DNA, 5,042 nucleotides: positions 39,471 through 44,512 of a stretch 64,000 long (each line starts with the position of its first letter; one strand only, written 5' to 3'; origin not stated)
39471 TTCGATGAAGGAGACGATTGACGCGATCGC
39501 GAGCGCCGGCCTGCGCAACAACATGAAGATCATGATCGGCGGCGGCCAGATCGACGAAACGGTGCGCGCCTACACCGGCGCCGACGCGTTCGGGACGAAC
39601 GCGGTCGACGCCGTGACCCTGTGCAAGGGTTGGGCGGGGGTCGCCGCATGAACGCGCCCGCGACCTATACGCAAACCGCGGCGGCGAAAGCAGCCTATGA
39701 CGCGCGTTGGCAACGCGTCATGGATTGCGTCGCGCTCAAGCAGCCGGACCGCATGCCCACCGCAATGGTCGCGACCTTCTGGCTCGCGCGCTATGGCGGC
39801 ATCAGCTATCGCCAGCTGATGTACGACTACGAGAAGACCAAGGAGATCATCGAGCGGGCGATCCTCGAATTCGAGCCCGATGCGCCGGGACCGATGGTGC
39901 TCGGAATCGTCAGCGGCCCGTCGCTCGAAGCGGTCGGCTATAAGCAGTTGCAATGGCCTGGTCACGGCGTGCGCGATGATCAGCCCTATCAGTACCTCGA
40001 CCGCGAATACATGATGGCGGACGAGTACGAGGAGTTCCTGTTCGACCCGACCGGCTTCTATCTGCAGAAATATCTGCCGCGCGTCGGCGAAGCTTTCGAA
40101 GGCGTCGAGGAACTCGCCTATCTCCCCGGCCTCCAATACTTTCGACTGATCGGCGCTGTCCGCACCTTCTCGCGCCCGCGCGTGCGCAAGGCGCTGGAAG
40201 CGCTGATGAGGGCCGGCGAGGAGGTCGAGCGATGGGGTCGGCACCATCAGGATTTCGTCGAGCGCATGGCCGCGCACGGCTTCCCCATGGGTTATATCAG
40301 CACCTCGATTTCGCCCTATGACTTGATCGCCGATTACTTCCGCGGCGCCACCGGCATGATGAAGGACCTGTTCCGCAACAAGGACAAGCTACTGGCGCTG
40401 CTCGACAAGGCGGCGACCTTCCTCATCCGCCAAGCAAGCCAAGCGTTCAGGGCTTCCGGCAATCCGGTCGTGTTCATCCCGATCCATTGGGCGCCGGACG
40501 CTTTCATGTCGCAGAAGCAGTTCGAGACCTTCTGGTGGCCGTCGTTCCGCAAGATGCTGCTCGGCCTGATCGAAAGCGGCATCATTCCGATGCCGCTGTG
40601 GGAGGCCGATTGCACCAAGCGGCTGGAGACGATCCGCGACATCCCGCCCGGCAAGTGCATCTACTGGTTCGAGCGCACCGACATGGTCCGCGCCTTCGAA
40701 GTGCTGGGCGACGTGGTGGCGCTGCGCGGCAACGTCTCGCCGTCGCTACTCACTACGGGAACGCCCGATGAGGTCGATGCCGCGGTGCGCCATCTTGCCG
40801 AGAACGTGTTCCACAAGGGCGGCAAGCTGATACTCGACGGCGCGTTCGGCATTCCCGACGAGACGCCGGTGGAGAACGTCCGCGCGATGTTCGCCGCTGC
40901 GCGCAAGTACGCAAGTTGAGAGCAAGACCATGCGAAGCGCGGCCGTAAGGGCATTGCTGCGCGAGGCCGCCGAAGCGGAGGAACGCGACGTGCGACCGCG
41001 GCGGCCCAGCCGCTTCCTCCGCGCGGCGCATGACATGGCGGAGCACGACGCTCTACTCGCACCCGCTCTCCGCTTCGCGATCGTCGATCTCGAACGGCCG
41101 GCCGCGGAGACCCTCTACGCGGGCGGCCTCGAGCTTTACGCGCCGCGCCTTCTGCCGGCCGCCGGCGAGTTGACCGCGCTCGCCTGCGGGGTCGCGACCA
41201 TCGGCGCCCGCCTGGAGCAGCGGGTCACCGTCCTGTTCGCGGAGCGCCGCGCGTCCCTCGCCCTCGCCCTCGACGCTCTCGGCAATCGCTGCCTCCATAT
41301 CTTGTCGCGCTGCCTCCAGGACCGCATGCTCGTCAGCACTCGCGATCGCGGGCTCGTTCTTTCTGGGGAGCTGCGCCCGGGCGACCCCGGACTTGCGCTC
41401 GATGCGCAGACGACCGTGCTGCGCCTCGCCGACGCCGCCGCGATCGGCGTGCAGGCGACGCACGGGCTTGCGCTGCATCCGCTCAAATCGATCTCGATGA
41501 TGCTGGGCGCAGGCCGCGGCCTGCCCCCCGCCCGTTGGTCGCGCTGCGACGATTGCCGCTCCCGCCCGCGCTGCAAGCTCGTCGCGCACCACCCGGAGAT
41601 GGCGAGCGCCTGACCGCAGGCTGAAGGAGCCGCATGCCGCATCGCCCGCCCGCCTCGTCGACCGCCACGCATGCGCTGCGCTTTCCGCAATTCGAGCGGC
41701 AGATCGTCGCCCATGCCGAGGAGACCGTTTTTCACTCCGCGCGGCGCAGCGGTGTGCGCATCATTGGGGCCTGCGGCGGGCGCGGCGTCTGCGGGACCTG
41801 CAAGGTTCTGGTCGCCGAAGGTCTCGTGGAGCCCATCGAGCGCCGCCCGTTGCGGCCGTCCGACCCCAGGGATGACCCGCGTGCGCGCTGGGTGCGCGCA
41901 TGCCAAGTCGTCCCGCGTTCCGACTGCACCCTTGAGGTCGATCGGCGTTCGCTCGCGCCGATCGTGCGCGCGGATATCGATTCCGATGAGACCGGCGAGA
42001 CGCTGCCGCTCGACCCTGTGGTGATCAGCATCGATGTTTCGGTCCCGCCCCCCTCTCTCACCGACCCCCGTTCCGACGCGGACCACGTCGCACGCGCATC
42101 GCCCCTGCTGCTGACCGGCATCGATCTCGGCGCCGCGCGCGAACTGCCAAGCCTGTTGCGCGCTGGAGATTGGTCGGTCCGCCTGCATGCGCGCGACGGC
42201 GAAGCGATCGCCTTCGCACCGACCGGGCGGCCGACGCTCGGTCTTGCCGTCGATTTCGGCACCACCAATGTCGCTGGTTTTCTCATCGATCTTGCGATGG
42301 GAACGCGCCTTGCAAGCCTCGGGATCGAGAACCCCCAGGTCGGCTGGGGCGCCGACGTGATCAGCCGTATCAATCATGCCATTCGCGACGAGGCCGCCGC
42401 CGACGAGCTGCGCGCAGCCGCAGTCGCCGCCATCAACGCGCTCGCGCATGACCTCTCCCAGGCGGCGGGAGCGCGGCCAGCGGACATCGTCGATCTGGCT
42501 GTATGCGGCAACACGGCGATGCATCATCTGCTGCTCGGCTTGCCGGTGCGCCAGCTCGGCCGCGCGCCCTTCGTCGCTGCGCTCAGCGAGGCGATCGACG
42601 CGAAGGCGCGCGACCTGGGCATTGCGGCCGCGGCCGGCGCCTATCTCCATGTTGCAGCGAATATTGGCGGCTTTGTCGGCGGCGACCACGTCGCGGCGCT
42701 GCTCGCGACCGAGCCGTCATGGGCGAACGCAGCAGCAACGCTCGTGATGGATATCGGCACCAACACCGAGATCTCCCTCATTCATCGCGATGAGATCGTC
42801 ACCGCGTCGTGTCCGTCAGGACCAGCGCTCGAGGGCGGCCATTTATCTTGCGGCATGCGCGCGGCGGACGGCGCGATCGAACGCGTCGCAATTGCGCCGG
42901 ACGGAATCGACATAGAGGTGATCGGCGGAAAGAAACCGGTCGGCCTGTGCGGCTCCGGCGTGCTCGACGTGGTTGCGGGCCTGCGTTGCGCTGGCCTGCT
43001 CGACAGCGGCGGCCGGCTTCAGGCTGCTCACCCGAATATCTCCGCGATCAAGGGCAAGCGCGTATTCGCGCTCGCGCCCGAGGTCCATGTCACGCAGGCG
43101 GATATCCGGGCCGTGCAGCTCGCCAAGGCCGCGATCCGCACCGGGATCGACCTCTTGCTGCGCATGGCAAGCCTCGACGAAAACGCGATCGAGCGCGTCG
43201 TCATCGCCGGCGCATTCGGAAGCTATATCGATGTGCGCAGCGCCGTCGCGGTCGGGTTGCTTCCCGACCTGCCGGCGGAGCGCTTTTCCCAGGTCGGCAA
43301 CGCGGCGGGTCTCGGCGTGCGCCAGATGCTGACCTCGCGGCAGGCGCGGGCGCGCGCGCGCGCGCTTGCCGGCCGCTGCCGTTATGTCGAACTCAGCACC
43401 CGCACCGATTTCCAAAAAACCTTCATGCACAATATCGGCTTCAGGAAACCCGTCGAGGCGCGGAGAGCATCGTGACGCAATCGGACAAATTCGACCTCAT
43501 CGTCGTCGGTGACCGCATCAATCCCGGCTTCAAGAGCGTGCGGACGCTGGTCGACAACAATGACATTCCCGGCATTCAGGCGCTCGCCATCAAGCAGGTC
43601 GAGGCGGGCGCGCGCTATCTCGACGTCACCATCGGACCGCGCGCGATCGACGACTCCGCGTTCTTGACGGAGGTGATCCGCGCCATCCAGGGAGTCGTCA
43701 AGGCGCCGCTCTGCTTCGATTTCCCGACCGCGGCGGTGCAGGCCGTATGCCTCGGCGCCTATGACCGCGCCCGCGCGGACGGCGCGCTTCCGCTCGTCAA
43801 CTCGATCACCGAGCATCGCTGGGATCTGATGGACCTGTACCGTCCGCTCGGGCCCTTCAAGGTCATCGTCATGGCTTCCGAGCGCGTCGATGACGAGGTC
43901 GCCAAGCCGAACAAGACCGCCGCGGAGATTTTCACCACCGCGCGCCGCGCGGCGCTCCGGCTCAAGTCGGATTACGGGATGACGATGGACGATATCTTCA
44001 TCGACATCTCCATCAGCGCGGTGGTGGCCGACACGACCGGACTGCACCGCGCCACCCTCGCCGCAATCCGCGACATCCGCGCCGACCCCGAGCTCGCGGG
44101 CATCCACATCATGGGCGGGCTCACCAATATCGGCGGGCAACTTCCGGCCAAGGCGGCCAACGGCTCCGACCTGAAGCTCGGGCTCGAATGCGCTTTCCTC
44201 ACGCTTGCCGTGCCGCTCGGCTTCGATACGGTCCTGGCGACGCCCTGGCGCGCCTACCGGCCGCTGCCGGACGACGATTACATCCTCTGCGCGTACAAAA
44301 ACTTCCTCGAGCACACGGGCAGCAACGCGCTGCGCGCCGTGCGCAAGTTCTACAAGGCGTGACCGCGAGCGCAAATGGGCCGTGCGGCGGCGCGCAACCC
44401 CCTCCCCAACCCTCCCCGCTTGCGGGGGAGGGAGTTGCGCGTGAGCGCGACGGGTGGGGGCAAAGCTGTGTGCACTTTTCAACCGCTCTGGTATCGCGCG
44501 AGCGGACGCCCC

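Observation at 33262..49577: Anaerobe-type cobalamin-dependent demethylase cluster in an alphaproteobacterium (top candidate)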

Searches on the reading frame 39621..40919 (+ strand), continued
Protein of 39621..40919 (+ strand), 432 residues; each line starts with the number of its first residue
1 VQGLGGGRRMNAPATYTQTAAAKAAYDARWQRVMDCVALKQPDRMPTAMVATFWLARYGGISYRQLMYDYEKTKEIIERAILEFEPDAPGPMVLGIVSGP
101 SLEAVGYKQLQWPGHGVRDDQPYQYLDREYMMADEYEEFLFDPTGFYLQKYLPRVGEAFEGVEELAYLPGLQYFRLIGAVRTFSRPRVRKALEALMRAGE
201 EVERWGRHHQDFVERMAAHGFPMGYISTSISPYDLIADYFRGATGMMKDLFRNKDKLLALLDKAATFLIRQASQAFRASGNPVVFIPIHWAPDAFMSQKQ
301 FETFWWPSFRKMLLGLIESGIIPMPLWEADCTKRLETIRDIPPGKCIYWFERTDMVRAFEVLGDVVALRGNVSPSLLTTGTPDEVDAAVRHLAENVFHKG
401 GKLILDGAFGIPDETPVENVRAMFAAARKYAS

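Call 110: list_cluster_members(proteins=[P0123, P0126, P0128, P0133, P0139, P0142, P0136, P0255, P0258, P0144])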
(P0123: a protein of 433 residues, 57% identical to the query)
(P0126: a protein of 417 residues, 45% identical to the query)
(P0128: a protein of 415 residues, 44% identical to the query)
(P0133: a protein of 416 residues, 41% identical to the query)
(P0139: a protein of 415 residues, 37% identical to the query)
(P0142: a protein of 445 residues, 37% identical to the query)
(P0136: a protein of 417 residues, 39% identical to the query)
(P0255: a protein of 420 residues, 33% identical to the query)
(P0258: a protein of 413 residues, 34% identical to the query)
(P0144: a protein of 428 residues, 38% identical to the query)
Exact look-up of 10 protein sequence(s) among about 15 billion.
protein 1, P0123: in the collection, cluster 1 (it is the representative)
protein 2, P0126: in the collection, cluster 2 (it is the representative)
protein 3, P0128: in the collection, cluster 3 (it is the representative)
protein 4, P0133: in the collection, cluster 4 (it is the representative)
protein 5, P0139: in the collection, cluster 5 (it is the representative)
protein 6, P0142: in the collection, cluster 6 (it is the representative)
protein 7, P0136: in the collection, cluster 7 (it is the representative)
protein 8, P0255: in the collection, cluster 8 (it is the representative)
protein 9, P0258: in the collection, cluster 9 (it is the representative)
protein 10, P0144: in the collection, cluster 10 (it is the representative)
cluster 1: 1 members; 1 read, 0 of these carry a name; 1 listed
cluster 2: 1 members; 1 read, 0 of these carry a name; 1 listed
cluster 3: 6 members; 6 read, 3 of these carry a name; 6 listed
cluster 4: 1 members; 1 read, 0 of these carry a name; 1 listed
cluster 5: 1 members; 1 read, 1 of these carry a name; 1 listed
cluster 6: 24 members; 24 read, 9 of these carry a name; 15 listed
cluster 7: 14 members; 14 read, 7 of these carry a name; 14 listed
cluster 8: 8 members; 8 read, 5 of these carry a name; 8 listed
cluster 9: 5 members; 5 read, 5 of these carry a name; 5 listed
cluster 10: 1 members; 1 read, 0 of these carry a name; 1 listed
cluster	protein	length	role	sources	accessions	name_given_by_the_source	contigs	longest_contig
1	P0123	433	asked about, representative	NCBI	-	-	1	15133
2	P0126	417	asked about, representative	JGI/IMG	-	-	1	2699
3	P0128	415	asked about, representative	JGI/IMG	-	-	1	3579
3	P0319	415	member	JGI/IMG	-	uroporphyrinogen-III decarboxylase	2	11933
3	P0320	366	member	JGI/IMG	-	uroporphyrinogen-III decarboxylase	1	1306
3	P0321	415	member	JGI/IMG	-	uroporphyrinogen-III decarboxylase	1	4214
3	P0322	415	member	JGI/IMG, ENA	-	-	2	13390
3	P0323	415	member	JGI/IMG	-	-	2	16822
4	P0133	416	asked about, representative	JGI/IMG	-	-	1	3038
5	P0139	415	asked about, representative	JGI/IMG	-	hypothetical protein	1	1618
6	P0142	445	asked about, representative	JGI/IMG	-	uroporphyrinogen-III decarboxylase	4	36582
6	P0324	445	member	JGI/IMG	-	uroporphyrinogen-III decarboxylase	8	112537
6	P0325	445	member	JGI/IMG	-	uroporphyrinogen-III decarboxylase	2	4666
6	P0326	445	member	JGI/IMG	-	uroporphyrinogen-III decarboxylase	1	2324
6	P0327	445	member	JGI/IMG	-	Uroporphyrinogen decarboxylase (URO-D)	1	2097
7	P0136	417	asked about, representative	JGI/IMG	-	uroporphyrinogen-III decarboxylase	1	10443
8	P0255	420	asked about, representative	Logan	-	-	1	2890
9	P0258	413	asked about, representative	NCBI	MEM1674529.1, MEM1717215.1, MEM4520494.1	MAG: uroporphyrinogen decarboxylase family protein [Candidatus Bathyarchaeia archaeon]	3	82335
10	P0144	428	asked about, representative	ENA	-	-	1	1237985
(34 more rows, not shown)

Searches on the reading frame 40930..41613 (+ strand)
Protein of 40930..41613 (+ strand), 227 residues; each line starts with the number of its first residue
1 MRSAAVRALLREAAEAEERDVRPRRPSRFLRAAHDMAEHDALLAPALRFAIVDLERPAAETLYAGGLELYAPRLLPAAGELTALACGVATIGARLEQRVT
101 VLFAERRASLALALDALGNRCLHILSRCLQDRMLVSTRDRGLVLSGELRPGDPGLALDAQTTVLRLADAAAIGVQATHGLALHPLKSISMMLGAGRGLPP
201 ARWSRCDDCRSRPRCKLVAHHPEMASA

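Call 3: search_protein_families(library=pfam, proteins=[window:40930-41613:+])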
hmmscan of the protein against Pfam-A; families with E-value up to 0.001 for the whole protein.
window:40930-41613:+ (227 aa): 0 families

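Call 5: search_protein_families(library=ncbifam, proteins=[window:40930-41613:+], max_evalue=0.01)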
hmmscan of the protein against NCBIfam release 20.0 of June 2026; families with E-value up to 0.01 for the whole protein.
window:40930-41613:+ (227 aa): 0 families

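Call 44: search_protein_families(library=pfam, proteins=[window:40930-41613:+], max_evalue=10)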
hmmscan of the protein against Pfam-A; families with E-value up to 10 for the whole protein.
window:40930-41613:+ (227 aa): 0 families

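Call 46: search_solved_structures(query=A1, max_evalue=10, show_alignments=2)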
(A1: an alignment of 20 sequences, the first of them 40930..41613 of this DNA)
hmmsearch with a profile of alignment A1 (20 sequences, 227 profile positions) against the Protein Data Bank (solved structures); distinct sequences matched with E-value up to 10: 3.
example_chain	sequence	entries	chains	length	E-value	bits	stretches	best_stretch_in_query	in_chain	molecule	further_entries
1j6r_A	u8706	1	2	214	0.1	15.2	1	86-192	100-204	METHIONINE SYNTHASE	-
8g3h_A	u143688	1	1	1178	0.54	12.9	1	151-191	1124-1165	Methionine synthase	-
6qxz_A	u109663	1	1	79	1.8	11.2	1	193-211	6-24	Histone-lysine N-methyltransferase ASHH2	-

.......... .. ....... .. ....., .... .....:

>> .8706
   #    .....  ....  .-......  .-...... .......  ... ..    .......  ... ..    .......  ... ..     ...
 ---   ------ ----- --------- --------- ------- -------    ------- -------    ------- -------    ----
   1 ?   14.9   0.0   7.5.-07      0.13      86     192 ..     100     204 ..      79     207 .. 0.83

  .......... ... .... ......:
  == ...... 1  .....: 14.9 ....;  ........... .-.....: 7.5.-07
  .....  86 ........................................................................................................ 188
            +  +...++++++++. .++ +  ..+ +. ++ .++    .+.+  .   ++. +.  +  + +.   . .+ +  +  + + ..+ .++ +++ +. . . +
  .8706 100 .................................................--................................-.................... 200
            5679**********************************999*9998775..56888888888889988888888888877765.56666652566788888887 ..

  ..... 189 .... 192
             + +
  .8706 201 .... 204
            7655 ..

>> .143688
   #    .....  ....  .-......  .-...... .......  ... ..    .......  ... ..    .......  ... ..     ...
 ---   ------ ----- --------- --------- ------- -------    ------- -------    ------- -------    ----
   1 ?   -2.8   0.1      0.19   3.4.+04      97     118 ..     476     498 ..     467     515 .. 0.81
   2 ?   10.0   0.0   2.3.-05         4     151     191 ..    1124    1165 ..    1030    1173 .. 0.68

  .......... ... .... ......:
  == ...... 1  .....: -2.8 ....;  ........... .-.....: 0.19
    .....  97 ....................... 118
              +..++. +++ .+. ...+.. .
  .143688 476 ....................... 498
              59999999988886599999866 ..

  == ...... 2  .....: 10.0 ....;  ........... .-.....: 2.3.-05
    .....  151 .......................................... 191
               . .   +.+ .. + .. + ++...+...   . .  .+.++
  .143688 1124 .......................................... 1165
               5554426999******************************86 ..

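Call 55: predict_structure(alignment_id=A1)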
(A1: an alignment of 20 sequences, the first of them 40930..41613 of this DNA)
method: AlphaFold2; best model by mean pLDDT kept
length: 227 residues; sequences in the alignment: 20
mean_pLDDT: 87.1   pTM: 0.82
mean pLDDT of the five models: 87.1, 86.6, 86.1, 84.7, 83.9
residues with pLDDT >= 90: 154; 70-90: 36; 50-70: 27; < 50: 10
segments of 3 or more residues with pLDDT < 50: 220-227
pLDDT, mean of each block of 10 residues (from residue 1): 79 78 68 95 96 97 96 91 98 96 97 95 93 94 92 89 97 95 96 92 59 55 40
secondary structure, 60 per line:
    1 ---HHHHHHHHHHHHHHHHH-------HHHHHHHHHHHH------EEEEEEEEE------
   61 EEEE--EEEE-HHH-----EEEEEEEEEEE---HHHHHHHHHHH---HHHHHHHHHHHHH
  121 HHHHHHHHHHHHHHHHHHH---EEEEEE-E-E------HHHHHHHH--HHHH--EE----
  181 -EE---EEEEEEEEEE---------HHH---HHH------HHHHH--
elements in order: H4-20 H28-39 E46-54 E61-64 E67-70 E80-90 H94-104 H108-139 E143-148 H159-166 H169-172 E187-196 H221-225

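Call 62: fold_search(model_id=the predicted structure, library=pdb)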
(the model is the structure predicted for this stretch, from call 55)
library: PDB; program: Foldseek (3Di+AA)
matches with E <= 10: 178; with E <= 0.001: 19
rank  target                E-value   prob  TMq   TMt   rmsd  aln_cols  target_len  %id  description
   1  1j6r_A                4.7e-10  1.00  0.63  0.71   4.3       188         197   15  Crystal structure of Activation (AdoMet binding) domain of Methionine synthase (TM0269) from Thermotoga maritima at 2. (released 2002-08-14)
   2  8sse_B                1.0e-08  1.00  0.62  0.29   8.3       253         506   17  Methionine synthase, C-terminal fragment, Cobalamin and Reactivation Domains from Thermus thermophilus HB8 (released 2023-10-11)
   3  8ssd_A                1.2e-08  1.00  0.62  0.30   6.7       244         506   18  Methionine synthase, C-terminal fragment, Cobalamin and Reactivation Domains from Thermus thermophilus HB8 (released 2023-10-11)
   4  8sse_A                1.2e-08  1.00  0.62  0.29   7.0       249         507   17  Methionine synthase, C-terminal fragment, Cobalamin and Reactivation Domains from Thermus thermophilus HB8 (released 2023-10-11)
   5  8sse_F                1.4e-08  1.00  0.61  0.29   8.4       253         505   16  Methionine synthase, C-terminal fragment, Cobalamin and Reactivation Domains from Thermus thermophilus HB8 (released 2023-10-11)
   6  8ssc                  2.4e-08  1.00  0.63  0.14   5.5       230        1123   16  Full-Length Methionine synthase from Thermus thermophilus HB8 (released 2023-10-18)
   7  8ssd_C                2.8e-08  1.00  0.62  0.30   6.6       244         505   18  Methionine synthase, C-terminal fragment, Cobalamin and Reactivation Domains from Thermus thermophilus HB8 (released 2023-10-11)
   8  8ssd_B                6.9e-08  1.00  0.63  0.30   6.3       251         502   17  Methionine synthase, C-terminal fragment, Cobalamin and Reactivation Domains from Thermus thermophilus HB8 (released 2023-10-11)
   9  6bdy                  3.6e-06  1.00  0.58  0.42  10.1       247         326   12  Crystal Structure of the MetH Reactivation Domain bound to Sinefungin (released 2018-05-23)
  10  6bm5                  4.0e-06  1.00  0.59  0.42  10.0       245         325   12  Crystal Structure of the MetH Reactivation Domain bound to AdoMet (released 2018-05-23)
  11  2o2k_B                5.2e-06  1.00  0.55  0.39  12.4       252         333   14  Crystal Structure of the Activation Domain of Human Methionine Synthase Isoform/Mutant D963E/K1071N (released 2006-12-19)
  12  1msk                  8.0e-06  1.00  0.59  0.42  12.0       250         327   13  METHIONINE SYNTHASE (ACTIVATION DOMAIN) (released 1997-04-01)
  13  3iva                  8.0e-06  1.00  0.57  0.24  11.9       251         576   12  Structure of the B12-dependent Methionine Synthase (MetH) C-teminal half with AdoHcy bound (released 2009-11-24)
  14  9ssv                  1.0e-05  1.00  0.57  0.39  12.3       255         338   12  Human Methionine Synthase With Methylcobalamin, Activation Domain From Full-Length (released 2025-10-15)
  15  2o2k_A                2.1e-05  1.00  0.56  0.40  12.2       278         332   13  Crystal Structure of the Activation Domain of Human Methionine Synthase Isoform/Mutant D963E/K1071N (released 2006-12-19)
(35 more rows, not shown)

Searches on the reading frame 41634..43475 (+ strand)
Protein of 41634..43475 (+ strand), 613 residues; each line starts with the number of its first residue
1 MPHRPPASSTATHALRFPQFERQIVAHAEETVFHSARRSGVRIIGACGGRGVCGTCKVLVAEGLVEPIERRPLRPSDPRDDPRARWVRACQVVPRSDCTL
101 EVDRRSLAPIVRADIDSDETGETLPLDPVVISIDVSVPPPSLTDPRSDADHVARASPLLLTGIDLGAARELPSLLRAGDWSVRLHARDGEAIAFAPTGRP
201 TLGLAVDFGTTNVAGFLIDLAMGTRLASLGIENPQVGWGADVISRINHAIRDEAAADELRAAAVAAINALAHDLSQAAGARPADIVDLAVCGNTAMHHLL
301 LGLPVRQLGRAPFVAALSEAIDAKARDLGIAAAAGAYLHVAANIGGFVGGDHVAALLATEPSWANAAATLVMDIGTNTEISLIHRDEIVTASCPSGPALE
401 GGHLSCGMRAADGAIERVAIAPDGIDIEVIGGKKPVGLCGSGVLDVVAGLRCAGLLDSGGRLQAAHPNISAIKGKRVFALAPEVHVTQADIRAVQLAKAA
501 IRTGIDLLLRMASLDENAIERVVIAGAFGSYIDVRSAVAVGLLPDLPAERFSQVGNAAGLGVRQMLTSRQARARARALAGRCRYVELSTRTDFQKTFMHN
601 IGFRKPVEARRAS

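Call 3: search_protein_families(library=pfam, proteins=[window:41634-43475:+])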
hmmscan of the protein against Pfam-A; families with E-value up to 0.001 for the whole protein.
window:41634-43475:+ (613 aa): 4 families
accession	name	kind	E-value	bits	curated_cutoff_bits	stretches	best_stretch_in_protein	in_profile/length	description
PF14574.11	RACo_C_ter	-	1.2e-74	251.2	27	1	368-603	2-249/261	C-terminal domain of RACo the ASKHA domain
PF17651.6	Raco_middle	-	6.8e-46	156.3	26.8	1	202-360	1-159/163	RACo middle region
PF17650.6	RACo_linker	-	1.4e-09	38.1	26.2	1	122-188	4-71/86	RACo linker region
PF00111.32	Fer2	-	3.1e-09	37.1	21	1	21-94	7-76/77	2Fe-2S iron-sulfur cluster binding domain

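Call 5: search_protein_families(library=ncbifam, proteins=[window:41634-43475:+], max_evalue=0.01)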
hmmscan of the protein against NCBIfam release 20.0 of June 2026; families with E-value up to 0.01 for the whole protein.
window:41634-43475:+ (613 aa): 8 families
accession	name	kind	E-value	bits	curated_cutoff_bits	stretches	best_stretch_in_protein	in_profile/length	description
NF040756.1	corr_regen_AcsV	exception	2.4e-107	359.9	800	1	17-598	4-618/632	corrinoid activation/regeneration protein AcsV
TIGR04270.1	Rama_corrin_act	subfamily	7.7e-27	93.8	500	1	203-599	2-412/534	methylamine methyltransferase corrinoid protein reductive activase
NF040810.1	BenC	equivalog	1.3e-07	31.1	430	1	21-106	12-95/333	benzoate 1,2-dioxygenase electron transfer component BenC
TIGR01941.1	nqrF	equivalog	4.3e-07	29.2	295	1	21-107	41-125/405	NADH:ubiquinone reductase (Na(+)-transporting) subunit F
NF058606.1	GlBtMonoRdsGbcB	equivalog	1.9e-06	27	500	1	10-67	275-331/362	glycine betaine monooxygenase reductase subunit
TIGR02160.1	PA_CoA_Oxy5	hypoth_equivalog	3.1e-05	23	420.8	1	25-97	277-345/352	1,2-phenylacetyl-CoA epoxidase subunit PaaE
NF045803.1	MethMoxFADbindMmoC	equivalog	0.002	17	500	1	27-102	19-91/343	aromatic/alkene monooxygenase hydroxylase FAD-binding subunit MmoC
TIGR02008.1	fdx_plant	subfamily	0.0021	17.8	81.15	1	21-103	14-91/97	ferredoxin [2Fe-2S]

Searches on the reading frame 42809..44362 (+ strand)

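Call 3: search_protein_families(library=pfam, proteins=[window:42809-44362:+])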
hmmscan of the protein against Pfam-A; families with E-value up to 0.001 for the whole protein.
window:42809-44362:+ (517 aa): 1 family
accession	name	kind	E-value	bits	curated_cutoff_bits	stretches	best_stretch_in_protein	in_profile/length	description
PF00809.28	Pterin_bind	-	8.6e-06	26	25.5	1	251-473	18-239/244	Pterin binding enzyme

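Call 5: search_protein_families(library=ncbifam, proteins=[window:42809-44362:+], max_evalue=0.01)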
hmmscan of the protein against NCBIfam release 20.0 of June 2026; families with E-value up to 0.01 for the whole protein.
window:42809-44362:+ (517 aa): 4 families
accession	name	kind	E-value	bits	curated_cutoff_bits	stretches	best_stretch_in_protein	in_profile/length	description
NF005719.0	PRK07535.1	domain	2e-29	102.6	259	1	230-480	1-230/268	methyltetrahydrofolate:corrinoid/iron-sulfur protein methyltransferase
NF040758.1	CODH_ACS_meth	exception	1.7e-13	50.6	370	1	230-448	4-208/261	carbon monoxide dehydrogenase/acetyl-CoA synthase methytransferase subunit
TIGR02082.1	metH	equivalog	2.9e-09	35.1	1010.85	1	223-473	336-580/1182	methionine synthase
NF007024.0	PRK09490.1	equivalog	0.00034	18.5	1497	1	216-442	347-570/1234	methionine synthase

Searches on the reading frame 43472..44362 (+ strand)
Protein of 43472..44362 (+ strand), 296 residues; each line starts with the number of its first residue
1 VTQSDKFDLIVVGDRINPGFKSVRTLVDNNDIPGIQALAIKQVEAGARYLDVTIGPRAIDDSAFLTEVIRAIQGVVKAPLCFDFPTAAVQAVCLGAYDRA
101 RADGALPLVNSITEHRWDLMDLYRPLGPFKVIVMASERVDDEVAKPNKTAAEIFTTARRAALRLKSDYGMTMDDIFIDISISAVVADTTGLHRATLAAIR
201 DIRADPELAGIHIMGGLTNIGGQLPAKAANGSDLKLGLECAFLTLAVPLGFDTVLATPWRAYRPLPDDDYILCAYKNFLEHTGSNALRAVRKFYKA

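Call 77: search_solved_structures(query=window:43472-44362:+, max_evalue=0.00001)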
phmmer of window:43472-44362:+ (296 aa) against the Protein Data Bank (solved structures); distinct sequences matched with E-value up to 0.00001: 14.
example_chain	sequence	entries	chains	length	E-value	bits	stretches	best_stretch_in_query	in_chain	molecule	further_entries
2yci_X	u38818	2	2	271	2.5e-14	56.5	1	9-228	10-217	5-METHYLTETRAHYDROFOLATE CORRINOID/IRON SULFUR PROTEIN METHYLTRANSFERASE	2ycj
2yck_X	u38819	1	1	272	2.5e-14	56.5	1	9-228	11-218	5-METHYLTETRAHYDROFOLATE CORRINOID/IRON SULFUR PROTEIN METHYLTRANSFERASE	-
4o0q_A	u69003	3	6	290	1.4e-11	47.4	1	9-258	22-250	Dihydropteroate synthase DHPS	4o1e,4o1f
1f6y_A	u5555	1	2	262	4.8e-09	39.1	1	10-244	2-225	5-METHYLTETRAHYDROFOLATE CORRINOID/IRON SULFUR PROTEIN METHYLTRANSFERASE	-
2e7f_A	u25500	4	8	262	8.6e-09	38.3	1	10-224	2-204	5-methyltetrahydrofolate corrinoid/iron sulfur protein methyltransferase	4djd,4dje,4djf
8g3h_A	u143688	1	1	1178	1.2e-08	37.8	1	7-229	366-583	Methionine synthase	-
2ogy_A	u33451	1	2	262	2.4e-08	36.8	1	10-187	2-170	5-methyltetrahydrofolate corrinoid/iron sulfur protein methyltransferase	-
5von_A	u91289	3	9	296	1.1e-07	34.7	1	7-228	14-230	5-methyltetrahydrofolate homocysteine S-methyltransferase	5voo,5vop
9cbo_A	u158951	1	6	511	6.4e-07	32.2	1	8-228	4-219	Methionine synthase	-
9cbq_A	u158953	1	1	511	6.4e-07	32.2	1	8-228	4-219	Methionine synthase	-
9cbr_A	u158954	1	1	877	1.1e-06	31.4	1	7-228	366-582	Methionine synthase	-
9cbp_A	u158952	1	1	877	1.1e-06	31.4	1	7-228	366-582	Methionine synthase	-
8ssc_A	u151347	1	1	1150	1.9e-06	30.6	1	7-228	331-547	Methionine synthase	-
4ccz_A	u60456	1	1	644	9.5e-06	28.3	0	10-225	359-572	METHIONINE SYNTHASE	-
